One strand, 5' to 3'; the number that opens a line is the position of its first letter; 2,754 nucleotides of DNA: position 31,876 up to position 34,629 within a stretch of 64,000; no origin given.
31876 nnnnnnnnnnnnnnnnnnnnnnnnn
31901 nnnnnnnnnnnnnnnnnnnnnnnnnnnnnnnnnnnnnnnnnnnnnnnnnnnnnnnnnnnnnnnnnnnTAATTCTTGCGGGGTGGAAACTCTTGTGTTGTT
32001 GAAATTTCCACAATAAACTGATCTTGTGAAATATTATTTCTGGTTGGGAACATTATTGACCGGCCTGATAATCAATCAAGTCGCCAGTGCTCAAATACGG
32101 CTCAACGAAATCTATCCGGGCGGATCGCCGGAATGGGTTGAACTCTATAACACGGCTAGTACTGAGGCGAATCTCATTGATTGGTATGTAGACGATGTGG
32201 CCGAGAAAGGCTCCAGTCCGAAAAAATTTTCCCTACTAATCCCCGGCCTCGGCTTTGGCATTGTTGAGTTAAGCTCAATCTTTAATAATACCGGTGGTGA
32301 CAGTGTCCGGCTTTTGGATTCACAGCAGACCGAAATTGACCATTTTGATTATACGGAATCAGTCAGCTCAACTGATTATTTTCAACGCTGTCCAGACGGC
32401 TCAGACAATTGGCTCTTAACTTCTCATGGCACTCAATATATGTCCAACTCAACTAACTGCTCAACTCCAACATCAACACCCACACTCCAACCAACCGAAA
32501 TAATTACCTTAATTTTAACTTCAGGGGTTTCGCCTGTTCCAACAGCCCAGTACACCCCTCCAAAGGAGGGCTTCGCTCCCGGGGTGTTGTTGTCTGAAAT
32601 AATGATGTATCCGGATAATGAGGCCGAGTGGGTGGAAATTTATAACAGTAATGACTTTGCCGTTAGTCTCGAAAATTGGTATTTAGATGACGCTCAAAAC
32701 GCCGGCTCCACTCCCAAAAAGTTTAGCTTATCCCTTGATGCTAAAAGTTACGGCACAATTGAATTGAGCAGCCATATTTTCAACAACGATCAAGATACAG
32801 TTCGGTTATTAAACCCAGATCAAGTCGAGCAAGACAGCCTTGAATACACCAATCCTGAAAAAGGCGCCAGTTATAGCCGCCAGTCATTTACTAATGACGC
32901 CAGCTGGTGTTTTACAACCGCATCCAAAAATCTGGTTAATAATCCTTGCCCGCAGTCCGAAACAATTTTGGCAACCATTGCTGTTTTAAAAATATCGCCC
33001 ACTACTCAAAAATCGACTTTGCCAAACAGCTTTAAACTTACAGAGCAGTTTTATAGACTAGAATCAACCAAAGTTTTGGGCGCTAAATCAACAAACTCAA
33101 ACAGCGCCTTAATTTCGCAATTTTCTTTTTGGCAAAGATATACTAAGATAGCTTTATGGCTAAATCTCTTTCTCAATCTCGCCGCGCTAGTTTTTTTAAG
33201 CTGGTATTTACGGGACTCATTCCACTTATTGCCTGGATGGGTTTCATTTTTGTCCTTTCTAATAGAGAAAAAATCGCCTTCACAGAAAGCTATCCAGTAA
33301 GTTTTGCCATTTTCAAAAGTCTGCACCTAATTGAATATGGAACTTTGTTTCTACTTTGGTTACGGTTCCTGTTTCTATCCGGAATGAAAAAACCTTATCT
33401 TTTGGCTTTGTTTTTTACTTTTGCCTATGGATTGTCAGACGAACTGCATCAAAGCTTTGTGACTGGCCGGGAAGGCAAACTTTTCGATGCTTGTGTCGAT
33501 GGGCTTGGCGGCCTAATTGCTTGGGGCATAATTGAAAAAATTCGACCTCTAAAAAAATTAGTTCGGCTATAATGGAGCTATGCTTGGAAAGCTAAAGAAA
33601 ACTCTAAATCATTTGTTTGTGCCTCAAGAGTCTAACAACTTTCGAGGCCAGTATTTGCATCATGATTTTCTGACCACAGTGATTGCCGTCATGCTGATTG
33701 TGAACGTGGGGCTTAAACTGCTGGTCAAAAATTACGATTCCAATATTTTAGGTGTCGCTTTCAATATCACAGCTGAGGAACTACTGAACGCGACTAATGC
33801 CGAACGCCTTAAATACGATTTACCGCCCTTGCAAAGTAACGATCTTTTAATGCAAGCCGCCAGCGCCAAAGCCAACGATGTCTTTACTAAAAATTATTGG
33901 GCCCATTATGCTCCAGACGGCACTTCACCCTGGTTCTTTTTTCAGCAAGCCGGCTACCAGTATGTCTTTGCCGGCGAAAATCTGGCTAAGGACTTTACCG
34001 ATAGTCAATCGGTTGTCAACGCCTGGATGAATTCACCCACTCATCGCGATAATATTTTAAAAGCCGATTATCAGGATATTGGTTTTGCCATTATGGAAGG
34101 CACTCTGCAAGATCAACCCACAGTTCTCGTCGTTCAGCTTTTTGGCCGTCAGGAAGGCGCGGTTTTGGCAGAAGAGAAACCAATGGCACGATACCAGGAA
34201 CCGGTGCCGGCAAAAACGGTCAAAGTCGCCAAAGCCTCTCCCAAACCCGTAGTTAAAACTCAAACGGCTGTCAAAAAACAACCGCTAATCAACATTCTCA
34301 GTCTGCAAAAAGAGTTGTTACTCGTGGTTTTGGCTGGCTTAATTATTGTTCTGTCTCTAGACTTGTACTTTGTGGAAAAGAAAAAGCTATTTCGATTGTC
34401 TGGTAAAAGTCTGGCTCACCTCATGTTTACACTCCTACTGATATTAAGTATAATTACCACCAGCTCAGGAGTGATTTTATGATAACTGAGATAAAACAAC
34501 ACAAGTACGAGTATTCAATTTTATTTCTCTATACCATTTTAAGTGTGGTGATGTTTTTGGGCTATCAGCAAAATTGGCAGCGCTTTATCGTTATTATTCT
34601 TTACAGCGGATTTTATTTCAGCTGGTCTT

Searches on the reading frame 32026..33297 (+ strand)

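Call 19: search_protein_families(library=pfam, proteins=[window:32026-33297:+], max_evalue=0.001)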
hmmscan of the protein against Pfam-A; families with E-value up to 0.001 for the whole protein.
window:32026-33297:+ (424 aa): 1 family
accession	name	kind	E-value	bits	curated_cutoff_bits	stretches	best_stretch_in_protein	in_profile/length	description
PF00932.25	LTD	-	1.4e-25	90.2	34.3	2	186-275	7-108/109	Lamin Tail Domain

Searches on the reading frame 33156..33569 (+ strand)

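Call 19: search_protein_families(library=pfam, proteins=[window:33156-33569:+], max_evalue=0.001)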
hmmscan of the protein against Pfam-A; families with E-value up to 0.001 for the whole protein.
window:33156-33569:+ (138 aa): 1 family
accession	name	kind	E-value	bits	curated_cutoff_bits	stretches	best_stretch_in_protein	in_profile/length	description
PF04892.17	VanZ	-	1.5e-12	48.7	30.1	1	22-126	3-122/126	VanZ like family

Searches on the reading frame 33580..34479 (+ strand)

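Call 19: search_protein_families(library=pfam, proteins=[window:33580-34479:+], max_evalue=0.001)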
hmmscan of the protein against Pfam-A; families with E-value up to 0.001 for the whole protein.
window:33580-34479:+ (300 aa): 1 family
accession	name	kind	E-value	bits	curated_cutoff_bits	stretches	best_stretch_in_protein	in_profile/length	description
PF00188.32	CAP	-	2e-17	64.6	21.1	1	69-186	1-115/117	Cysteine-rich secretory protein family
